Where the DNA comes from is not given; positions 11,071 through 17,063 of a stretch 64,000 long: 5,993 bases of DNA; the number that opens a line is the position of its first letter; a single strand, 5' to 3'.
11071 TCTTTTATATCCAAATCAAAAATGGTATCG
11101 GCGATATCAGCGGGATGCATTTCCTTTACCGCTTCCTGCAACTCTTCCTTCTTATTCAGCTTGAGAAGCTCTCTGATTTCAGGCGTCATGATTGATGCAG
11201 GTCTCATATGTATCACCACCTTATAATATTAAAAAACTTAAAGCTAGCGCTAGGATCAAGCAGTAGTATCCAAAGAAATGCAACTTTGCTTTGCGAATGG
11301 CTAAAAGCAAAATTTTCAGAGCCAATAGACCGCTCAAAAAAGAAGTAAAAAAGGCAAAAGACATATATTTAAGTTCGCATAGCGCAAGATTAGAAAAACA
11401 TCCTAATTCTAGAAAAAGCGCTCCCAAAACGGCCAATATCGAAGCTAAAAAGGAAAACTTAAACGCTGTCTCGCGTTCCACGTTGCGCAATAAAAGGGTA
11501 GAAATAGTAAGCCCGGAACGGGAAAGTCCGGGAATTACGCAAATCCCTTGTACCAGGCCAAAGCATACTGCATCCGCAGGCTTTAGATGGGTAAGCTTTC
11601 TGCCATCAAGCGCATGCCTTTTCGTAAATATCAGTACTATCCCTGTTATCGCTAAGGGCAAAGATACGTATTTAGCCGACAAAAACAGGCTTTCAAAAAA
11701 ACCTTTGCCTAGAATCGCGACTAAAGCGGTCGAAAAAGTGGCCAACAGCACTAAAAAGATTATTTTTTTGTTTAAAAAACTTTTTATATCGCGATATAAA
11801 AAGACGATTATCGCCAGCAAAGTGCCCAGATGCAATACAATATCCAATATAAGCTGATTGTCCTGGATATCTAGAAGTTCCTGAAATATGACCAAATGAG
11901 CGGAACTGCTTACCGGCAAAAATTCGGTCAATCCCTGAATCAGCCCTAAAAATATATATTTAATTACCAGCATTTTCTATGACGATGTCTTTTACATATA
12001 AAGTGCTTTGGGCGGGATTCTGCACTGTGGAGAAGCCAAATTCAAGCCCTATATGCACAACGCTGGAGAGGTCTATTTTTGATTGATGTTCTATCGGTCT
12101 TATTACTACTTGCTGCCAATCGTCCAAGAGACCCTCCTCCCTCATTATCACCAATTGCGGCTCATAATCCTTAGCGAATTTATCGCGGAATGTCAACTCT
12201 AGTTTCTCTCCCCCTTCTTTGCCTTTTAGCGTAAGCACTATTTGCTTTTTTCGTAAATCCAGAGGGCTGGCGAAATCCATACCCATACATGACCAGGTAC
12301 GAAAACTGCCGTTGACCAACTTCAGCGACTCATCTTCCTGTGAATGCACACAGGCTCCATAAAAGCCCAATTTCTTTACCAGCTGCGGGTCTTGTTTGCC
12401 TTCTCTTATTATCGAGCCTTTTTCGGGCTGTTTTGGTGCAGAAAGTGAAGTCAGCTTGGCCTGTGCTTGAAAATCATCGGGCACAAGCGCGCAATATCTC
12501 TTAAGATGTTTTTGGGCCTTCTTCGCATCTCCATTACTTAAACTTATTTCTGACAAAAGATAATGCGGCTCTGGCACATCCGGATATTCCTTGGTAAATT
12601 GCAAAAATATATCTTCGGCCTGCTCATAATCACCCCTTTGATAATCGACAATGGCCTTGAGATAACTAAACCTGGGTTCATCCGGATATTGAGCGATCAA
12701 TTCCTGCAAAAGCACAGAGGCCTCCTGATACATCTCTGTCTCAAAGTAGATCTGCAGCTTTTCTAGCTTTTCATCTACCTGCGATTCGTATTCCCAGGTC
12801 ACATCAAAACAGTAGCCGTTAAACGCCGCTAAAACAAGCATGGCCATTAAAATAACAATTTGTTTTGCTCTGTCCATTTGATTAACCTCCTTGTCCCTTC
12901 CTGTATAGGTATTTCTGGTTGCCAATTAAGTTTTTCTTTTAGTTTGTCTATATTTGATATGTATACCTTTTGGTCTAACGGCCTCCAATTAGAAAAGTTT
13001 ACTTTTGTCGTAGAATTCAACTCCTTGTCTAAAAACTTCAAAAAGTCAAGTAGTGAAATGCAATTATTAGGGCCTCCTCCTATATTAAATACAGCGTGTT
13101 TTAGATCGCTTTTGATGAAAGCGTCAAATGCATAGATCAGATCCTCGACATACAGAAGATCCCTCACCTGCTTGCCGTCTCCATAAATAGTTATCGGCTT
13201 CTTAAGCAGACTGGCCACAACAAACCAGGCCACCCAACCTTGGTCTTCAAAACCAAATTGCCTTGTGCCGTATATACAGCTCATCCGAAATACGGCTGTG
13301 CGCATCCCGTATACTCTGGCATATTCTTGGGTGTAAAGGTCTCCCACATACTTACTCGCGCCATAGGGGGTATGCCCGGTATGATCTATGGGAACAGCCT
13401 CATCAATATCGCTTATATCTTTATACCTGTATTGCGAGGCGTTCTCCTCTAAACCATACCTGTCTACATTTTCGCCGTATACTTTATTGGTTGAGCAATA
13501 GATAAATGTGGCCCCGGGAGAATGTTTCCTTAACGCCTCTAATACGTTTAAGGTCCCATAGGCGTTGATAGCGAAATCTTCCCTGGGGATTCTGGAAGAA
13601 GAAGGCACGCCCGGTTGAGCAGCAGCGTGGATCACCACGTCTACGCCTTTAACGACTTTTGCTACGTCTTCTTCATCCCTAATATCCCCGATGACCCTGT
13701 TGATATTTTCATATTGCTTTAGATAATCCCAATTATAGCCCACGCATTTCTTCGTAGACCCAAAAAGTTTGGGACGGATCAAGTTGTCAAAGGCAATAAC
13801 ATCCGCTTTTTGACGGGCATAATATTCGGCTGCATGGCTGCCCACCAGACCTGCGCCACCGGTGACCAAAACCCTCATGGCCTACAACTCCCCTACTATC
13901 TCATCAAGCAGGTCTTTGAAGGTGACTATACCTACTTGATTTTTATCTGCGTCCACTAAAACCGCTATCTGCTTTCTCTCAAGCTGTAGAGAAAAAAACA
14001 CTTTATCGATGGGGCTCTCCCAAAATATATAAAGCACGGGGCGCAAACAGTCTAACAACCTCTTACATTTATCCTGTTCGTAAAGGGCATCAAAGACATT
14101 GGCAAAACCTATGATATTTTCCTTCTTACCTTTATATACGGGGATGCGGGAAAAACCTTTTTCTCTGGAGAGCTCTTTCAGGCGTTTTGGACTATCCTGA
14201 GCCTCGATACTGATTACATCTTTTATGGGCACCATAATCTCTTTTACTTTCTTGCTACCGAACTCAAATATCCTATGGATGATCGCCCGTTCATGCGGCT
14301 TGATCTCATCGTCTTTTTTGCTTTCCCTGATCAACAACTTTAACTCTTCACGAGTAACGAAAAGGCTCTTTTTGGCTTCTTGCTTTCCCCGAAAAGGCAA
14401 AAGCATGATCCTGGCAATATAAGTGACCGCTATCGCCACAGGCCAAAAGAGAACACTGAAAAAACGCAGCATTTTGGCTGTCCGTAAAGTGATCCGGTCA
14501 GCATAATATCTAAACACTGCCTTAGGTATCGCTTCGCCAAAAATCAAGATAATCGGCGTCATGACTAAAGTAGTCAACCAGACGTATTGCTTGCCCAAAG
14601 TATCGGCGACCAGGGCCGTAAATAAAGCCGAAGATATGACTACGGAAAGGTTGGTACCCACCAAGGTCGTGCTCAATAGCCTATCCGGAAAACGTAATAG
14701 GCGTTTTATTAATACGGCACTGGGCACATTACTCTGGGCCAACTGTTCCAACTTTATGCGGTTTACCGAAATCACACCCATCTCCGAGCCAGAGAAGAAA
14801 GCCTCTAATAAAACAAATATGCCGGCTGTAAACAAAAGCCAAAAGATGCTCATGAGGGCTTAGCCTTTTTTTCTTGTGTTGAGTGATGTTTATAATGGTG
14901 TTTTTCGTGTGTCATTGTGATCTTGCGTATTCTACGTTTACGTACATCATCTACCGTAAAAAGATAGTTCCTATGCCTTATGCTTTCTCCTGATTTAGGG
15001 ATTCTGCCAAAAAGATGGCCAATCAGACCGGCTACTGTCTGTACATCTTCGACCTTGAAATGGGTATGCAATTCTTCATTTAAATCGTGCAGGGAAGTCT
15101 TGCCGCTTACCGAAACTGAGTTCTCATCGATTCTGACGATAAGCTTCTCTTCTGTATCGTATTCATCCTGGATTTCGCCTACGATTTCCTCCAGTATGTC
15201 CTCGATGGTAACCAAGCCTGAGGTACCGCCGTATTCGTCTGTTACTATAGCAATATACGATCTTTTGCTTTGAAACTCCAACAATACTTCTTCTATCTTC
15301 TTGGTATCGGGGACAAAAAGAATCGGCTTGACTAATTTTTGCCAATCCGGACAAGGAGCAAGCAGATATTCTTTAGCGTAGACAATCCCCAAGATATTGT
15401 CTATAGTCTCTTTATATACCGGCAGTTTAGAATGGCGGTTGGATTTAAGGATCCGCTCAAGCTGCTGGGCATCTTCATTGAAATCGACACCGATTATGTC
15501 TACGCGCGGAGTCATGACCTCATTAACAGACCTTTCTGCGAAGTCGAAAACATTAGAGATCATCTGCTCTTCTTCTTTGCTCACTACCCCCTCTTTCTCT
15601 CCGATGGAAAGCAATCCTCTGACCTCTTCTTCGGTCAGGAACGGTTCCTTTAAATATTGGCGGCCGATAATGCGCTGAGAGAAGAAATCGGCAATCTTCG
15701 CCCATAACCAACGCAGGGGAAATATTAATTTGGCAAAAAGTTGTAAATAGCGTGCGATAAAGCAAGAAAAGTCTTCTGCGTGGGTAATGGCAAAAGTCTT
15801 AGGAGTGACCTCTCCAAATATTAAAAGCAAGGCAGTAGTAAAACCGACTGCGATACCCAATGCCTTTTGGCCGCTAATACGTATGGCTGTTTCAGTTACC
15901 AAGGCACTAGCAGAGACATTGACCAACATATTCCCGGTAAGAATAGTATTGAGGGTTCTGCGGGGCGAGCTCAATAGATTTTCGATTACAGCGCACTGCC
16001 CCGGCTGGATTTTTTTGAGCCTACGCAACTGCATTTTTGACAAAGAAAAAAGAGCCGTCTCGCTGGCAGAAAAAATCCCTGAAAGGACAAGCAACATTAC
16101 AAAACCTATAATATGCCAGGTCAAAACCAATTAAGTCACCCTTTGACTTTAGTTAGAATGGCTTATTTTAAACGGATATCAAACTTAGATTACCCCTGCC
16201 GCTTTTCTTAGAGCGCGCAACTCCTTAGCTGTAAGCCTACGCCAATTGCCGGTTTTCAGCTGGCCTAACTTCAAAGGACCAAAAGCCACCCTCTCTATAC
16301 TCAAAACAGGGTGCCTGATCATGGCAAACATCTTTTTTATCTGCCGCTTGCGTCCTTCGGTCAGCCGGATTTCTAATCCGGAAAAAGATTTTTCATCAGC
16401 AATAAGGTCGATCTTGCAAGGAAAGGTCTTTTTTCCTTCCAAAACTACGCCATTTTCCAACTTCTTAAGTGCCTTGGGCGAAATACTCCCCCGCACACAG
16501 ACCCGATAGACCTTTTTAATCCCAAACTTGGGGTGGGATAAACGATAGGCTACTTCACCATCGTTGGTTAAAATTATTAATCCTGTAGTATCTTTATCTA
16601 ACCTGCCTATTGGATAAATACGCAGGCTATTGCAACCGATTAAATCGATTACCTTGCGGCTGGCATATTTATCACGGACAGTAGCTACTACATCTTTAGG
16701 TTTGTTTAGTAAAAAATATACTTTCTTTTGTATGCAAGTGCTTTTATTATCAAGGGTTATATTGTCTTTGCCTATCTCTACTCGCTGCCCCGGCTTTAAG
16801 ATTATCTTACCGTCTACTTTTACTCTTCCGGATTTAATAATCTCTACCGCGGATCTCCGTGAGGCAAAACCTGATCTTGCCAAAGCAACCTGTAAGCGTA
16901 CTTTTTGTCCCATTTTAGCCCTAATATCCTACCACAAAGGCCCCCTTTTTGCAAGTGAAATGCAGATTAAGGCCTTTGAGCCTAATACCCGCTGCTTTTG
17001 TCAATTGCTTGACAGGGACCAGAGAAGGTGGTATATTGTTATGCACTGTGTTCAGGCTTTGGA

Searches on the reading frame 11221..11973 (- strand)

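Call 61: search_protein_families(library=pfam, proteins=[window:11221-11973:-], max_evalue=1e-8)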
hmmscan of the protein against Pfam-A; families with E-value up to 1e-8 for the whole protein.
window:11221-11973:- (250 aa): 1 family
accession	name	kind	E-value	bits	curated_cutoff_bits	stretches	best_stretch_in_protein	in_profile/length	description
PF02673.24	BacA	-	2.3e-59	201.6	33.4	1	7-243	2-256/257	Bacitracin resistance protein BacA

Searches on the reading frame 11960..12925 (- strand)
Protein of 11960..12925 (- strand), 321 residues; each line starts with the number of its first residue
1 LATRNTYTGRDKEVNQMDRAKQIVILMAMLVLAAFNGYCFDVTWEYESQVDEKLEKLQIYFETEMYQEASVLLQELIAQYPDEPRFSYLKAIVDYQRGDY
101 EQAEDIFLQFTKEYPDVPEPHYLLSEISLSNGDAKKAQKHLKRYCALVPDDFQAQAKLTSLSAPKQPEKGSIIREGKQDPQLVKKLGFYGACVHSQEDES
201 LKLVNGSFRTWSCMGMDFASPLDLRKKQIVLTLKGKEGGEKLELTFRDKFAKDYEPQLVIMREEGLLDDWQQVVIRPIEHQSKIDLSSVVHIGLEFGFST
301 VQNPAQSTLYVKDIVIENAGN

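Call 61: search_protein_families(library=pfam, proteins=[window:11960-12925:-], max_evalue=1e-8)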
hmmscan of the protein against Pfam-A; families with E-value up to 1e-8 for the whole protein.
window:11960-12925:- (321 aa): 3 families
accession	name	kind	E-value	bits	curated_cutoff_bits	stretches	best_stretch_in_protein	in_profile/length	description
PF14559.12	TPR_19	-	2.3e-12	47.5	25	0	96-159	3-66/68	Tetratricopeptide repeat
PF13428.12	TPR_14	-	4.8e-12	45.7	23.5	0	119-158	2-41/44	Tetratricopeptide repeat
PF13432.12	TPR_16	-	2.6e-11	44.2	32.7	0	88-151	1-64/65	Tetratricopeptide repeat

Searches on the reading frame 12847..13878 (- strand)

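Call 61: search_protein_families(library=pfam, proteins=[window:12847-13878:-], max_evalue=1e-8)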
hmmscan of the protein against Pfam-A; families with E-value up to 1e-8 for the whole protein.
window:12847-13878:- (343 aa): 6 families
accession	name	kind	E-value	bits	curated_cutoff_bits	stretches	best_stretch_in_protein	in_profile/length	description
PF01370.27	Epimerase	-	3.6e-49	167.8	20.9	1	3-267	1-240/240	NAD dependent epimerase/dehydratase family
PF16363.11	GDP_Man_Dehyd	-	1.2e-41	143.8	27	1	4-331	1-331/332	GDP-mannose 4,6 dehydratase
PF01073.25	3Beta_HSD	-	1e-16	61.2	22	1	4-250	1-224/280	3-beta hydroxysteroid dehydrogenase/isomerase family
PF07993.18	NAD_binding_4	-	2.5e-15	56.8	20.1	1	5-217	1-222/258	Male sterility protein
PF02719.21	Polysacc_synt_2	-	3.5e-15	56.4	20.2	1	3-133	1-131/293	Polysaccharide biosynthesis protein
PF04321.23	RmlD_sub_bind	-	3.9e-14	52.9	27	1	1-210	1-159/287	RmlD substrate binding domain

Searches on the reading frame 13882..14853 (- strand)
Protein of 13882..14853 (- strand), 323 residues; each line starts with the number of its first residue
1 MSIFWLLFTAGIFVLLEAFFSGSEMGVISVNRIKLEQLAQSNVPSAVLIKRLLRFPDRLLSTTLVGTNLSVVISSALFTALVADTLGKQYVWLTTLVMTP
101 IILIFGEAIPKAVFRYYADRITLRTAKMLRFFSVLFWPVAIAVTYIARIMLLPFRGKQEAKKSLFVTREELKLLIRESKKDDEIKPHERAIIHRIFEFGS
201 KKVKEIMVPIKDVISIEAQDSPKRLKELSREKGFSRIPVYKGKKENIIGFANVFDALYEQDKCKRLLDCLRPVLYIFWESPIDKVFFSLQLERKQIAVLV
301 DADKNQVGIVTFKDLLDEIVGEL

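Call 61: search_protein_families(library=pfam, proteins=[window:13882-14853:-], max_evalue=1e-8)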
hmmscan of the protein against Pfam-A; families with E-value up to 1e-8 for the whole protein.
window:13882-14853:- (323 aa): 2 families
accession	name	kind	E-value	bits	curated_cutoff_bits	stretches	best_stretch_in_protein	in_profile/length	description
PF01595.25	CNNM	-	1.6e-45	155.4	28.4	1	12-188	5-181/181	Cyclin M transmembrane N-terminal domain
PF00571.33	CBS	-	8.3e-09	36.1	24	0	203-257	1-52/57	CBS domain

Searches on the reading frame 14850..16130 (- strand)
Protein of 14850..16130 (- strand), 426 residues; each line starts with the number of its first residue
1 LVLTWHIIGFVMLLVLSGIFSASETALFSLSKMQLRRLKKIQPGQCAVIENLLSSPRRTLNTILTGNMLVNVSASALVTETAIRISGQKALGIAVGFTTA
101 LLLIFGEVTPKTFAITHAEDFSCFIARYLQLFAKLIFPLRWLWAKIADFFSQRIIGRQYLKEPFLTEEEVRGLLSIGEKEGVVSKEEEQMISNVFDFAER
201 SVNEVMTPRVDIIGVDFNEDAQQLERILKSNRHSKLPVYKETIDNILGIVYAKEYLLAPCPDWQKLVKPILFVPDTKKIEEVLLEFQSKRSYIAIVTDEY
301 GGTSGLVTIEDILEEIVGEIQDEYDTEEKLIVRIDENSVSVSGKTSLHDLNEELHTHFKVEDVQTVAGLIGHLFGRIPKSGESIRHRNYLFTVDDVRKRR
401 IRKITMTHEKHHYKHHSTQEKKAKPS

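Call 62: search_protein_families(library=pfam, proteins=[window:14850-16130:-], max_evalue=1e-8)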
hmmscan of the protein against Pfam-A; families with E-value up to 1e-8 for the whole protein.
window:14850-16130:- (426 aa): 3 families
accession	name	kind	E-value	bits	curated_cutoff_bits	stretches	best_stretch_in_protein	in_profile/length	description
PF01595.25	CNNM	-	3.2e-46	157.7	28.4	1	9-187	2-181/181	Cyclin M transmembrane N-terminal domain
PF03471.22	CorC_HlyC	-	1.8e-21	76.4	27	1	333-408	2-79/81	Transporter associated domain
PF00571.33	CBS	-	1.9e-12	47.7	24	0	268-317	7-56/57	CBS domain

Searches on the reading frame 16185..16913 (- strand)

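Call 62: search_protein_families(library=pfam, proteins=[window:16185-16913:-], max_evalue=1e-8)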
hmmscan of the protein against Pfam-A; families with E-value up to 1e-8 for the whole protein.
window:16185-16913:- (242 aa): 2 families
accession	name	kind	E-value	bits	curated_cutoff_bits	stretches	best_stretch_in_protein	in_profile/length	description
PF00849.27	PseudoU_synth_2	-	6e-22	78.9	26.8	1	66-197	2-151/152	RNA pseudouridylate synthase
PF01479.30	S4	-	3.5e-13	49.5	22.8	1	5-48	1-45/48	S4 domain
